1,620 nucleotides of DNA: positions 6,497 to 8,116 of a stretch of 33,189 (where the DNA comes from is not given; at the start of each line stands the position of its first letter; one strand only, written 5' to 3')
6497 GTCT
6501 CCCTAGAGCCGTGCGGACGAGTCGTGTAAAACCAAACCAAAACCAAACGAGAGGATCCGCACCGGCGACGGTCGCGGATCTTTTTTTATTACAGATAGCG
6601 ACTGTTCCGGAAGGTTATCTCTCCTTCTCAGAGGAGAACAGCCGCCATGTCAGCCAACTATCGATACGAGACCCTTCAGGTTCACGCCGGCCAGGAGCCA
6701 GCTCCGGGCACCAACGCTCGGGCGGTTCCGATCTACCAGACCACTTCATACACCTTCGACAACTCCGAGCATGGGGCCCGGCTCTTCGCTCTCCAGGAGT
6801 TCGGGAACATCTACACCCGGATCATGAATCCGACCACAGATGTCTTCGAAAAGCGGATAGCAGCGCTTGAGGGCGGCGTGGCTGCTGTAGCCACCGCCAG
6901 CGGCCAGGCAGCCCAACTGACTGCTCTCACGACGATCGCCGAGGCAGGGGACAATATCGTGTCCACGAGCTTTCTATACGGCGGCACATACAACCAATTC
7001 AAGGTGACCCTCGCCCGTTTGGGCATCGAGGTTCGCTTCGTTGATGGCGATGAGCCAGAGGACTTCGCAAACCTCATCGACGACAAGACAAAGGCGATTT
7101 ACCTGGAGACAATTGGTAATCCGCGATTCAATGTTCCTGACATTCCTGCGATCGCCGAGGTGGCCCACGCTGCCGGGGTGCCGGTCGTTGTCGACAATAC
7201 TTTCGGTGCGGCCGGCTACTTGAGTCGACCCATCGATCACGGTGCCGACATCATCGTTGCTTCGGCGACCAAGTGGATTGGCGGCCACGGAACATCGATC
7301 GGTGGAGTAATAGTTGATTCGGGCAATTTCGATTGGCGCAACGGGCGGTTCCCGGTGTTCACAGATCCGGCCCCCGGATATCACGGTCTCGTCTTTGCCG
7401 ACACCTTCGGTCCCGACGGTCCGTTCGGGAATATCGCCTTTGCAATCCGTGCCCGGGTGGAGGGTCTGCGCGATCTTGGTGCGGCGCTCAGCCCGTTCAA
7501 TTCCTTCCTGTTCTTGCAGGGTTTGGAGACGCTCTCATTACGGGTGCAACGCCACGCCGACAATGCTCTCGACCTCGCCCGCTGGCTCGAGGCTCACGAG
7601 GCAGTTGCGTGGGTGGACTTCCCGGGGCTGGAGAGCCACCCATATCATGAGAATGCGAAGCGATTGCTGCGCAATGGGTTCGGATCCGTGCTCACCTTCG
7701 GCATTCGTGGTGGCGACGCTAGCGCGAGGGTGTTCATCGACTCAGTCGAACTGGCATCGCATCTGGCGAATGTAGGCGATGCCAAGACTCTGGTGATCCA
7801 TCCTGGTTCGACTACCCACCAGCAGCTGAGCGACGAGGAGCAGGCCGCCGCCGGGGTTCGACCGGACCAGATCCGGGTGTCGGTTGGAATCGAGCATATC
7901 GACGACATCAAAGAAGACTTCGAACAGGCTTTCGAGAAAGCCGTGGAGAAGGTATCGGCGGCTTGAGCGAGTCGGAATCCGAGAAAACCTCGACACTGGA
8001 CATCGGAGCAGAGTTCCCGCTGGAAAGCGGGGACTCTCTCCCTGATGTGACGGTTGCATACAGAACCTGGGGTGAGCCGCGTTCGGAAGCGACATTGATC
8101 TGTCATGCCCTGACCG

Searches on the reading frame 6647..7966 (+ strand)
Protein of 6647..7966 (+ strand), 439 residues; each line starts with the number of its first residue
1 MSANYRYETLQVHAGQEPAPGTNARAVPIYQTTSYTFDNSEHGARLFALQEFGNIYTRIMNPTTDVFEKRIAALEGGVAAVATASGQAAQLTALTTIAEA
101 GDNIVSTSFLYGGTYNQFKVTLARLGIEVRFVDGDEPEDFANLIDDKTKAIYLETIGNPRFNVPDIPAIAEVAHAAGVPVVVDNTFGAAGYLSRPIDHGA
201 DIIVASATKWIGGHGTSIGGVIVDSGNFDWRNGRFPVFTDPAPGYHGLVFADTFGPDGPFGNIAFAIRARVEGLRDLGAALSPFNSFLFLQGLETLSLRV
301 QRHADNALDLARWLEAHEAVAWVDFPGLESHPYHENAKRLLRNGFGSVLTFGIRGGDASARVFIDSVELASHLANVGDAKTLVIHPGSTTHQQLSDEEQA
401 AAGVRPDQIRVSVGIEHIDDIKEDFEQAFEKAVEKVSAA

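Call 7: search_protein_families(library=pfam, proteins=[window:6647-7966:+])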
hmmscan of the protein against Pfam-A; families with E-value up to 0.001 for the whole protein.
window:6647-7966:+ (439 aa): 5 families
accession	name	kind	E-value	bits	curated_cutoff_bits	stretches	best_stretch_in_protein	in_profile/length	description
PF01053.26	Cys_Met_Meta_PP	-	1.1e-137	459.1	27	1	8-430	1-381/381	Cys/Met metabolism PLP-dependent enzyme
PF01041.23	DegT_DnrJ_EryC1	-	9.2e-10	38.7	19.8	1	59-184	21-146/360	DegT/DnrJ/EryC1/StrS aminotransferase family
PF00155.27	Aminotran_1_2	-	6.6e-08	32.6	19.7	1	64-225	44-235/361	Aminotransferase class I and II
PF00266.25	Aminotran_5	-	9.1e-08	31.9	21.5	1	84-218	72-210/371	Aminotransferase class-V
PF01212.27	Beta_elim_lyase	-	4e-05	23.5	27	1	61-315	31-266/288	Beta-eliminating lyase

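Call 10: find_related_loci(query=window:6647-7963:+, collection=genome_contigs, flank=4000)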
Query window:6647-7963:+ (439 aa) in genome_contigs; peptide patterns used: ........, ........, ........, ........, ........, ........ (x = any residue, [..] = any of these).
600 stretches matched a pattern (row limit reached: there are more); 598 encode a relative of the query (tblastn E <= 1e-3); the best 80 are kept; 80 distinct loci.
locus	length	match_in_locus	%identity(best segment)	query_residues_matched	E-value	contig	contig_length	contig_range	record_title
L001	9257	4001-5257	80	3-421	0e+0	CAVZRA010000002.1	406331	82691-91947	MAG: uncultured bacterium isolate MFD05684.bin.2.41 genome assembly, contig: contig_16124, whole genome shotgun sequence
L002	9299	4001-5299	79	4-436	0e+0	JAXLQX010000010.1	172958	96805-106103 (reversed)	MAG: Thermoanaerobaculia bacterium isolate STL-ACI14 C1.267.fa-10, whole genome shotgun sequence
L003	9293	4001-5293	78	1-431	0e+0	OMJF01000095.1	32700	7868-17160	Anabaena sp. 54 isolate AM_0902 genome assembly, contig: k99_494615, whole genome shotgun sequence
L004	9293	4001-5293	77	1-431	0e+0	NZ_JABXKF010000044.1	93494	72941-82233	MAG: Nostoc sp. LPT NODE_87_length_93494_cov_101.085, whole genome shotgun sequence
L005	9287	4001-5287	78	1-429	0e+0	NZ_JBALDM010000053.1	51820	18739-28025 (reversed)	MAG: Nostoc sp. isolate P2039 bin 23 NODE_275_length_51820_cov_146.312595, whole genome shotgun sequence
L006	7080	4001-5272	78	1-424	0e+0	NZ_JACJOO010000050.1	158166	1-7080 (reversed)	Leptolyngbya sp. FACHB-8 contig50, whole genome shotgun sequence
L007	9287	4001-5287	77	1-429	0e+0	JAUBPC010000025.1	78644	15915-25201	Microcoleus sp. SVA1_B3 NODE_65_length_78644_cov_52.021243, whole genome shotgun sequence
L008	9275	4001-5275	77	1-425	0e+0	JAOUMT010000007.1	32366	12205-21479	MAG: Acidimicrobiia bacterium isolate 8_1_July_SF_Bin47 8_1_July_SF_Bin47_scaffold_359_c1, whole genome shotgun sequence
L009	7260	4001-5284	77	4-431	0e+0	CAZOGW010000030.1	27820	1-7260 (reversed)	MAG TPA_asm: uncultured Acidimicrobiaceae bacterium isolate SRP344714_co2_353 genome assembly, contig: NODE_4293_length_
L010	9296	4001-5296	76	7-438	0e+0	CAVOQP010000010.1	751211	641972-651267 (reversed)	MAG: uncultured Acidimicrobiia bacterium isolate MFD09964.bin.1.70 genome assembly, contig: contig_7785, whole genome sh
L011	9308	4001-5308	76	1-434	0e+0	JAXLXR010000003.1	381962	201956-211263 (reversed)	MAG: Candidatus Eisenbacteria bacterium isolate STL-EIS2 C1.162.fa-3, whole genome shotgun sequence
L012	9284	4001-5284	75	4-430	0e+0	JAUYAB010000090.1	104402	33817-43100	MAG: Ignavibacteria bacterium isolate C18_metabat.bin.46 C18_k141_181935, whole genome shotgun sequence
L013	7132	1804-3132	73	1-438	0e+0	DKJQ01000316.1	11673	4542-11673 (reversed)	MAG TPA_asm: Ignavibacteria bacterium UBA6688 UBA6688_contig_4864, whole genome shotgun sequence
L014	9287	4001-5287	74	3-431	0e+0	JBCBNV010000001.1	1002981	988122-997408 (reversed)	MAG: Pseudomonadota bacterium isolate J06632_16 NODE_1_length_1002981_cov_19.743074, whole genome shotgun sequence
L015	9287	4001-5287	73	2-430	0e+0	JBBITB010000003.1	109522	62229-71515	MAG: Microcoleaceae cyanobacterium bin_387 isolate SIS170217_bin_387 NODE_11_length_109522_cov_30.373537, whole genome s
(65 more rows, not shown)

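Call 14: find_encoding_contigs(protein=window:6647-7966:+, flank=3000, max_places=10)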
Protein window:6647-7966:+ (439 aa): no gene with exactly this product is on record in the collection.

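Call 20: find_homologous_proteins(query=window:6647-7963:+, max_evalue=1e-100)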
Query window:6647-7963:+ (439 aa): 8000 proteins with E <= 1e-100 among 8000 candidates; the best 120 are listed.
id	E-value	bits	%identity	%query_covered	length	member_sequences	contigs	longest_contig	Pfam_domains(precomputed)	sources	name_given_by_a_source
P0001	1.1e-291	985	100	100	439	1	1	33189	PF00155.28,PF00266.26,PF01053.27,PF01041.24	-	-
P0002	3.7e-278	941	95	100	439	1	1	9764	PF00155.28,PF00266.26,PF01053.27,PF01041.24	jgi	jgi:O-acetylhomoserine (thiol)-lyase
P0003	1.6e-277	938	95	100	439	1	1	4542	PF00155.28,PF00266.26,PF01053.27,PF01041.24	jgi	jgi:OAH/OAS sulfhydrylase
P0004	3.7e-277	937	94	100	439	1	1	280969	PF00155.28,PF00266.26,PF01053.27,PF01041.24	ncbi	-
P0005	9.5e-274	926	93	100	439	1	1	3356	PF00155.28,PF00266.26,PF01053.27,PF01041.24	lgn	-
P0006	7.9e-264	893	90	100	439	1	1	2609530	PF00155.28,PF00266.26,PF01053.27,PF01041.24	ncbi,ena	-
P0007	4.5e-261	884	90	99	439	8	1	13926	PF00155.28,PF00266.26,PF01053.27,PF01041.24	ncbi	ncbi:MAG: O-acetylhomoserine aminocarboxypropyltransferase/cysteine synthase [Acidimicrobiia bacteri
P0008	5.9e-258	874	88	99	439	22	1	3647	PF00155.28,PF00266.26,PF01212.28,PF01053.27,PF01041.24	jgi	jgi:O-acetylhomoserine (thiol)-lyase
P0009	9.0e-258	873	88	100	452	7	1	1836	PF00155.28,PF00266.26,PF01053.27,PF01041.24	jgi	jgi:O-acetylhomoserine (thiol)-lyase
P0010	4.7e-257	871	87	100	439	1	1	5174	PF00155.28,PF00266.26,PF01053.27,PF01041.24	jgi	jgi:O-acetylhomoserine (thiol)-lyase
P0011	1.6e-256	869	87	100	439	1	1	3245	PF00155.28,PF00266.26,PF01053.27,PF01041.24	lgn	-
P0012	6.2e-256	867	87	99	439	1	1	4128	PF00155.28,PF00266.26,PF01053.27,PF01041.24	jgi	jgi:O-acetylhomoserine (thiol)-lyase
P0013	7.1e-256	867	86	100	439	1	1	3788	PF00266.26,PF01053.27,PF01041.24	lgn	-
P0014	1.6e-255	866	86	100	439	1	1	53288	PF00266.26,PF01053.27,PF01041.24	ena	-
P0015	1.8e-255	866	86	100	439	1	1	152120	PF00266.26,PF01053.27,PF01041.24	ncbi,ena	-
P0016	2.1e-255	866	87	100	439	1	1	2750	PF00155.28,PF00266.26,PF01053.27,PF01041.24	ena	-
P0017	2.3e-255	865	86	100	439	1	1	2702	PF00266.26,PF01053.27,PF01041.24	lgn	-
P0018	3.0e-255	865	87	100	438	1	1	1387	PF00155.28,PF00266.26,PF01053.27,PF01041.24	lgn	-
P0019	3.6e-255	865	86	100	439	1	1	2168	PF00155.28,PF00266.26,PF01053.27,PF01041.24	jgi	jgi:O-acetylhomoserine (thiol)-lyase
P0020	4.8e-255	864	86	100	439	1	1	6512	PF00266.26,PF01053.27,PF01041.24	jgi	jgi:O-acetylhomoserine (thiol)-lyase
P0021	2.3e-254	862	86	100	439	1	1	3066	PF00266.26,PF01053.27,PF01041.24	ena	-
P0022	2.5e-254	862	86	100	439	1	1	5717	PF00155.28,PF00266.26,PF01212.28,PF01053.27,PF01041.24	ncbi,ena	-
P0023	3.2e-254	862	86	100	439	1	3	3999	PF00155.28,PF00266.26,PF01212.28,PF01053.27,PF01041.24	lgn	-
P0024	6.3e-254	861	86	100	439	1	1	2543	PF00155.28,PF00266.26,PF01053.27,PF01041.24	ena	-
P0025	8.3e-254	860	86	100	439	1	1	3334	PF00155.28,PF00266.26,PF01053.27,PF01041.24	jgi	jgi:O-acetylhomoserine (thiol)-lyase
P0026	1.0e-253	860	85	100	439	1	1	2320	PF00155.28,PF00266.26,PF01053.27,PF01041.24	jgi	-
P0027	1.7e-253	859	86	100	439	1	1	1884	PF00155.28,PF00266.26,PF01212.28,PF01053.27,PF01041.24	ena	-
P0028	1.9e-253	859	86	100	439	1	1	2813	PF00155.28,PF00266.26,PF01053.27,PF01041.24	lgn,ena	-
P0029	3.4e-253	858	86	100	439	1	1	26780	PF00155.28,PF00266.26,PF01212.28,PF01053.27,PF01041.24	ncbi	-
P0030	3.8e-250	848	85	100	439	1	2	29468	PF00155.28,PF00266.26,PF01212.28,PF01053.27,PF01041.24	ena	-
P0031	9.2e-250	847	84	100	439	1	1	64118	PF00155.28,PF00266.26,PF01212.28,PF01053.27,PF01041.24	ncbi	-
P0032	1.3e-249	847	84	100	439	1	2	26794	PF00155.28,PF00266.26,PF01212.28,PF01053.27,PF01041.24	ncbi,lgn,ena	-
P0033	1.4e-249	846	84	100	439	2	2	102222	PF00155.28,PF00266.26,PF01053.27,PF01041.24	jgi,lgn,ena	-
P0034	1.9e-249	846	84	100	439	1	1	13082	PF00155.28,PF00266.26,PF01212.28,PF01053.27,PF01041.24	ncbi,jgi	-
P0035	2.3e-249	846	84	100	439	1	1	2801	PF00155.28,PF00266.26,PF01053.27,PF01041.24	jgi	jgi:O-acetylhomoserine (thiol)-lyase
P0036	3.1e-249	845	84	100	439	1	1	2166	PF00155.28,PF00266.26,PF01212.28,PF01053.27,PF01041.24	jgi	jgi:O-acetylhomoserine (thiol)-lyase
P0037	6.0e-249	844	84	100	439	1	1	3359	PF00155.28,PF00266.26,PF01212.28,PF01053.27,PF01041.24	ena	-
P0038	7.3e-249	844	84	100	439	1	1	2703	PF00155.28,PF00266.26,PF01212.28,PF01053.27,PF01041.24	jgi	jgi:OAH/OAS sulfhydrylase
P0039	7.8e-249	844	84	100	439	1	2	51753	PF00155.28,PF00266.26,PF01053.27,PF01041.24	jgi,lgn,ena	-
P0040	7.8e-249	844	84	100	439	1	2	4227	PF00155.28,PF00266.26,PF01053.27,PF01041.24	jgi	jgi:O-acetylhomoserine (thiol)-lyase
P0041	8.3e-249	844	84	100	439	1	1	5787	PF00155.28,PF00266.26,PF01053.27,PF01041.24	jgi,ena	jgi:O-acetylhomoserine (thiol)-lyase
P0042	9.1e-249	844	84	100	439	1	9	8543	PF00155.28,PF00266.26,PF01053.27,PF01041.24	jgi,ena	jgi:O-acetylhomoserine (thiol)-lyase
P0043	1.1e-248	843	83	100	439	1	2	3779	PF00155.28,PF00266.26,PF01053.27,PF01041.24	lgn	-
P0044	1.2e-248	843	83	100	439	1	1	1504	PF00155.28,PF00266.26,PF01212.28,PF01053.27,PF01041.24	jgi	jgi:O-acetylhomoserine (thiol)-lyase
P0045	1.3e-248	843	84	100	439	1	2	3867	PF00155.28,PF00266.26,PF01053.27,PF01041.24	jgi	jgi:O-acetylhomoserine (thiol)-lyase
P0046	1.5e-248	843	84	100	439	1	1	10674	PF00155.28,PF00266.26,PF01053.27,PF01041.24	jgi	jgi:OAH/OAS sulfhydrylase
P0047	1.5e-248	843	83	100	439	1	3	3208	PF00155.28,PF00266.26,PF01053.27,PF01041.24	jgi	jgi:O-acetylhomoserine (thiol)-lyase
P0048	1.9e-248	843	83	100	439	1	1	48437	PF00155.28,PF00266.26,PF01053.27,PF01041.24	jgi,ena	-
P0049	2.0e-248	843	83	100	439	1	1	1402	PF00155.28,PF00266.26,PF01212.28,PF01053.27,PF01041.24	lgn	-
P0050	2.1e-248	843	83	100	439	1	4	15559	PF00155.28,PF00266.26,PF01053.27,PF01041.24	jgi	jgi:O-acetylhomoserine (thiol)-lyase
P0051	2.3e-248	842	83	100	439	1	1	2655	PF00155.28,PF00266.26,PF01053.27,PF01041.24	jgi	jgi:O-acetylhomoserine (thiol)-lyase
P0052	2.3e-248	842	83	100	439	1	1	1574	PF00155.28,PF00266.26,PF01053.27,PF01041.24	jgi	jgi:O-acetylhomoserine (thiol)-lyase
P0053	2.3e-248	842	84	100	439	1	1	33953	PF00155.28,PF00266.26,PF01053.27,PF01041.24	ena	-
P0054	3.2e-248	842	84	100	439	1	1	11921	PF00155.28,PF00266.26,PF01053.27,PF01041.24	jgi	jgi:O-acetylhomoserine/O-acetylserine sulfhydrylase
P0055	3.2e-248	842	83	100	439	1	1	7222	PF00155.28,PF00266.26,PF01053.27,PF01041.24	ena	-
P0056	3.4e-248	842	84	100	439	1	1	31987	PF00155.28,PF00266.26,PF01212.28,PF01053.27,PF01041.24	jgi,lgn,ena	-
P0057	4.6e-248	841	83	100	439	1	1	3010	PF00155.28,PF00266.26,PF01212.28,PF01053.27,PF01041.24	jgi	jgi:O-acetylhomoserine (thiol)-lyase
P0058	5.2e-248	841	83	100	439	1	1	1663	PF00155.28,PF00266.26,PF01053.27,PF01041.24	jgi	jgi:O-acetylhomoserine (thiol)-lyase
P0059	6.7e-248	841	83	100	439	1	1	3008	PF00155.28,PF00266.26,PF01053.27,PF01041.24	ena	-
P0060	1.6e-247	840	83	100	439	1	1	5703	PF00155.28,PF00266.26,PF01212.28,PF01053.27,PF01041.24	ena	-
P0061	1.8e-247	839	83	100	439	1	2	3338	PF00155.28,PF00266.26,PF01212.28,PF01053.27,PF01041.24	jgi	jgi:OAH/OAS sulfhydrylase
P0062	1.8e-247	839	83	100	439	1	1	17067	PF00155.28,PF00266.26,PF01212.28,PF01053.27,PF01041.24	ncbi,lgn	ncbi:MAG: O-acetylhomoserine aminocarboxypropyltransferase/cysteine synthase family protein [Acidimi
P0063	1.8e-247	839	83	100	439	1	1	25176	PF00155.28,PF00266.26,PF01053.27,PF01041.24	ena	-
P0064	2.5e-247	839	83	100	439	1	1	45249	PF00155.28,PF00266.26,PF01053.27,PF01041.24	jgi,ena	-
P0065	4.5e-247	838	83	100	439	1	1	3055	PF00155.28,PF00266.26,PF01212.28,PF01053.27,PF01041.24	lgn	-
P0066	1.2e-246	837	83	100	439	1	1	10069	PF00155.28,PF00266.26,PF01212.28,PF01053.27,PF01041.24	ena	-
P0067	4.2e-246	835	85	98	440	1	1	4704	PF01053.27,PF01041.24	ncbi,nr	ncbi:MAG: O-acetylhomoserine aminocarboxypropyltransferase/cysteine synthase [Acidimicrobiia bacteri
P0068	4.1e-245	832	84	98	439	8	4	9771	PF00155.28,PF01053.27,PF01041.24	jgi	jgi:O-acetylhomoserine (thiol)-lyase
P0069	7.6e-245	831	84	98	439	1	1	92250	PF00155.28,PF01053.27,PF01041.24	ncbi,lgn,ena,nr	ncbi:MAG: aminotransferase class I/II-fold pyridoxal phosphate-dependent enzyme [Gammaproteobacteria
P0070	9.2e-245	831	84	98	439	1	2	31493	PF00155.28,PF01053.27,PF01041.24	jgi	-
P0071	1.7e-244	830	83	98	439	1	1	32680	PF00155.28,PF01053.27,PF01041.24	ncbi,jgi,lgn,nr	ncbi:MAG: O-acetylhomoserine aminocarboxypropyltransferase/cysteine synthase [Actinobacteria bacteri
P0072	4.4e-244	828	84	98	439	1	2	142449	PF00155.28,PF00266.26,PF01053.27,PF01041.24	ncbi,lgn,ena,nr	ncbi:methionine gamma-lyase [bacterium BMS3Abin02]|nr:methionine gamma-lyase [bacterium BMS3Abin02] 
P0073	1.5e-243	827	84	98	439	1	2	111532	PF00155.28,PF00266.26,PF01053.27,PF01041.24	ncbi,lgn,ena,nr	ncbi:MAG TPA: O-acetylhomoserine aminocarboxypropyltransferase/cysteine synthase [Actinobacteria bac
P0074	2.1e-243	826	84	98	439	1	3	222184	PF00155.28,PF01053.27,PF01041.24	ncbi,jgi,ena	-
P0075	2.4e-243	826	84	98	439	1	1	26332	PF00155.28,PF00266.26,PF01053.27,PF01041.24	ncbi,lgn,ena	-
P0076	7.6e-243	824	84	98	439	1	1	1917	PF00155.28,PF00266.26,PF01053.27,PF01041.24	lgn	-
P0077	1.1e-242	824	84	97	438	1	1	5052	PF00155.28,PF01053.27,PF01041.24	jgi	jgi:O-acetylhomoserine (thiol)-lyase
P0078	1.4e-242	823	83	98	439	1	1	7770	PF00155.28,PF00266.26,PF01053.27,PF01041.24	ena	-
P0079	2.1e-242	823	83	98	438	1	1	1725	PF00155.28,PF00266.26,PF01053.27,PF01041.24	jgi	jgi:O-acetylhomoserine (thiol)-lyase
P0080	3.0e-242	822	84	96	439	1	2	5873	PF01053.27,PF01041.24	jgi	jgi:O-acetylhomoserine (thiol)-lyase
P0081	4.6e-242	822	83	100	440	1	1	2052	PF00155.28,PF00266.26,PF01053.27,PF01041.24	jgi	jgi:O-acetylhomoserine (thiol)-lyase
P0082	5.2e-242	821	82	100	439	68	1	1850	PF00155.28,PF00266.26,PF01053.27,PF01041.24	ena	-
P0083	5.2e-242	821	83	98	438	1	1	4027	PF00155.28,PF00266.26,PF01053.27,PF01041.24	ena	-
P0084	5.4e-242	821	83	98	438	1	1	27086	PF00155.28,PF00266.26,PF01053.27,PF01041.24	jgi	jgi:O-acetylhomoserine (thiol)-lyase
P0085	5.8e-242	821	83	98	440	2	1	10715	PF00155.28,PF00266.26,PF01053.27,PF01041.24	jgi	jgi:O-acetylhomoserine (thiol)-lyase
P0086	1.3e-241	820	82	99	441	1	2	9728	PF00155.28,PF00266.26,PF01053.27,PF01041.24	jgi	-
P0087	2.2e-241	819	84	96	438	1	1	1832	PF00155.28,PF01053.27,PF01041.24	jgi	jgi:OAH/OAS sulfhydrylase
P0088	2.3e-241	819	82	100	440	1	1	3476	PF00155.28,PF00266.26,PF01053.27,PF01041.24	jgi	jgi:O-acetylhomoserine (thiol)-lyase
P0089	2.9e-241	819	83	96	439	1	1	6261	PF00155.28,PF00266.26,PF01053.27,PF01041.24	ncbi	-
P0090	3.0e-241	819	83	98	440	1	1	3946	PF00155.28,PF00266.26,PF01053.27,PF01041.24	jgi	-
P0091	3.7e-241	819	82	98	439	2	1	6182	PF01053.27,PF01041.24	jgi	-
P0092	4.4e-241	818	83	98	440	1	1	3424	PF00155.28,PF00266.26,PF01053.27,PF01041.24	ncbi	ncbi:MAG: O-acetylhomoserine aminocarboxypropyltransferase/cysteine synthase [Actinomycetota bacteri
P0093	4.5e-241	818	83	98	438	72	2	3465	PF00155.28,PF00266.26,PF01053.27,PF01041.24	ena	-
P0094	5.9e-241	818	84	95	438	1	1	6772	PF00155.28,PF00266.26,PF01053.27,PF01041.24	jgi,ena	-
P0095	7.3e-241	818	83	98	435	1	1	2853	PF00155.28,PF01053.27,PF01041.24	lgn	-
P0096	7.4e-241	818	82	99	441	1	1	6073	PF00155.28,PF00266.26,PF01053.27,PF01041.24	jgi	jgi:O-acetylhomoserine (thiol)-lyase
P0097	7.7e-241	818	83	98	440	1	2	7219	PF00155.28,PF00266.26,PF01053.27,PF01041.24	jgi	jgi:O-acetylhomoserine (thiol)-lyase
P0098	8.5e-241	817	82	100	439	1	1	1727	PF00155.28,PF00266.26,PF01053.27,PF01041.24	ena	-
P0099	9.3e-241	817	83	99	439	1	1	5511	PF00155.28,PF00266.26,PF01212.28,PF01053.27,PF01041.24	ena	-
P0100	9.7e-241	817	82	100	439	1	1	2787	PF00155.28,PF00266.26,PF01053.27,PF01041.24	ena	-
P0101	1.2e-240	817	83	98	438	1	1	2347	PF00155.28,PF00266.26,PF01053.27,PF01041.24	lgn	-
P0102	1.4e-240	817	83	98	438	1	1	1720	PF00155.28,PF00266.26,PF01053.27,PF01041.24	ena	-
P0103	1.6e-240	817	84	97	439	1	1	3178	PF00155.28,PF00266.26,PF01212.28,PF01053.27,PF01041.24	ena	-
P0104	1.9e-240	816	82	99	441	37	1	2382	PF00155.28,PF00266.26,PF01053.27,PF01041.24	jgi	jgi:OAH/OAS sulfhydrylase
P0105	2.3e-240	816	82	100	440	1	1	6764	PF00155.28,PF00266.26,PF01053.27,PF01041.24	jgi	jgi:O-acetylhomoserine/O-acetylserine sulfhydrylase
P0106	2.8e-240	816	83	98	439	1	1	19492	PF00155.28,PF00266.26,PF01053.27,PF01041.24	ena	-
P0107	2.8e-240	816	82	99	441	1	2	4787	PF00155.28,PF00266.26,PF01053.27,PF01041.24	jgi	-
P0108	3.1e-240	816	84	95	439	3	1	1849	PF00155.28,PF00266.26,PF01212.28,PF01053.27,PF01041.24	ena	-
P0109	3.2e-240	816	81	100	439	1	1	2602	PF00155.28,PF00266.26,PF01053.27,PF01041.24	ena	-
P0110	3.5e-240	815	81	100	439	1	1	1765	PF00155.28,PF00266.26,PF01053.27,PF01041.24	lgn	-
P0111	3.9e-240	815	82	98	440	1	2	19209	PF00155.28,PF00266.26,PF01053.27,PF01041.24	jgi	jgi:OAH/OAS sulfhydrylase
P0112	4.0e-240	815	82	98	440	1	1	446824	PF00155.28,PF00266.26,PF01053.27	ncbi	ncbi:MAG: O-acetylhomoserine aminocarboxypropyltransferase/cysteine synthase [Acidimicrobiia bacteri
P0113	4.3e-240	815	82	100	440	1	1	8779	PF00155.28,PF00266.26,PF01053.27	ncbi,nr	ncbi:MAG: O-acetylhomoserine aminocarboxypropyltransferase/cysteine synthase [Acidimicrobiia bacteri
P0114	5.4e-240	815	82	100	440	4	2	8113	PF00155.28,PF00266.26,PF01053.27,PF01041.24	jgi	jgi:O-acetylhomoserine/O-acetylserine sulfhydrylase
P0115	5.8e-240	815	82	100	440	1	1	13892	PF00155.28,PF00266.26,PF01053.27,PF01041.24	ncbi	-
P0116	6.3e-240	815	83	97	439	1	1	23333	PF00155.28,PF00266.26,PF01053.27,PF01041.24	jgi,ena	-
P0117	8.4e-240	814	82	97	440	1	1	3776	PF00155.28,PF00266.26,PF01053.27,PF01041.24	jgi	jgi:O-acetylhomoserine (thiol)-lyase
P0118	9.7e-240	814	82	99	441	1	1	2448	PF00155.28,PF00266.26,PF01053.27,PF01041.24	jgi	jgi:OAH/OAS sulfhydrylase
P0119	1.1e-239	814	82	98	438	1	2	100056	PF00155.28,PF00266.26,PF01053.27,PF01041.24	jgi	jgi:O-acetylhomoserine (thiol)-lyase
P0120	1.1e-239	814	81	100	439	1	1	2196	PF00155.28,PF00266.26,PF01053.27,PF01041.24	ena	-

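Call 21: find_encoding_contigs(protein=P0002, flank=1500, max_places=2)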
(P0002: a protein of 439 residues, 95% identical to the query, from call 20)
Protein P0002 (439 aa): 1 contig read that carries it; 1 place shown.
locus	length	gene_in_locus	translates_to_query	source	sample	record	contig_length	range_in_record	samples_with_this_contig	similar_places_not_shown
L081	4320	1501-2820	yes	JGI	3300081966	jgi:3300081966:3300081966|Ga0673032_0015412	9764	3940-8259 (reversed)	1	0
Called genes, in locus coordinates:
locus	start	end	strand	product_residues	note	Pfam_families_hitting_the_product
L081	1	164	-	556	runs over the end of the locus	?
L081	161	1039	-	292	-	PF01634:HisG, PF08029:HisG_C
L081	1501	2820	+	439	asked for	PF01053:Cys_Met_Meta_PP, PF00155:Aminotran_1_2, PF00266:Aminotran_5, PF01041:DegT_DnrJ_EryC1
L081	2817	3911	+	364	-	PF00561:Abhydrolase_1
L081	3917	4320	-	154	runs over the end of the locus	PF01316:Arg_repressor, PF02863:Arg_repressor_C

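Call 22: find_encoding_contigs(protein=P0004, flank=1500, max_places=2)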
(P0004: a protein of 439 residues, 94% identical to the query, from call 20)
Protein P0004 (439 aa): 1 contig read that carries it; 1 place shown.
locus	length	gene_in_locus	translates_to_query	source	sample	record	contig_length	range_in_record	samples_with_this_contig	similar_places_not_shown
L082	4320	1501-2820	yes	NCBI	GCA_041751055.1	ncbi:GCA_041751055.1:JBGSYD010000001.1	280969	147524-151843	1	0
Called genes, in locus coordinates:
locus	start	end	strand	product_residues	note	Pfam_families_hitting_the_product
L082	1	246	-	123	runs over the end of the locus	PF03795:YCII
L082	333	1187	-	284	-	PF01842:ACT, PF00551:Formyl_trans_N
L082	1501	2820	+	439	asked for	PF01053:Cys_Met_Meta_PP, PF00155:Aminotran_1_2, PF00266:Aminotran_5 (weak), PF01041:DegT_DnrJ_EryC1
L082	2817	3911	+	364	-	PF00561:Abhydrolase_1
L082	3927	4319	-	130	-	PF01316:Arg_repressor, PF02863:Arg_repressor_C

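Call 23: find_encoding_contigs(protein=P0006, flank=1500, max_places=2)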
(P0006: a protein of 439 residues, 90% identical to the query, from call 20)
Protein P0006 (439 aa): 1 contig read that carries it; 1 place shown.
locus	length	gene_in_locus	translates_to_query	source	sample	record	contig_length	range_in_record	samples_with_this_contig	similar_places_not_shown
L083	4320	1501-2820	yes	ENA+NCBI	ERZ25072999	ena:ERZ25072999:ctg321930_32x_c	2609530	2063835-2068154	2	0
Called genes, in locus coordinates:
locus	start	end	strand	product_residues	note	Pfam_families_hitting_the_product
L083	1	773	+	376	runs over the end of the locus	PF01960:ArgJ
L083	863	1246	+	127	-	PF01316:Arg_repressor, PF02863:Arg_repressor_C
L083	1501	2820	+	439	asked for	PF01053:Cys_Met_Meta_PP, PF00155:Aminotran_1_2 (weak), PF00266:Aminotran_5 (weak), PF01041:DegT_DnrJ_EryC1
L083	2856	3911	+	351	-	PF00561:Abhydrolase_1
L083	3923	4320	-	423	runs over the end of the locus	PF00278:Orn_DAP_Arg_deC, PF02784:Orn_Arg_deC_N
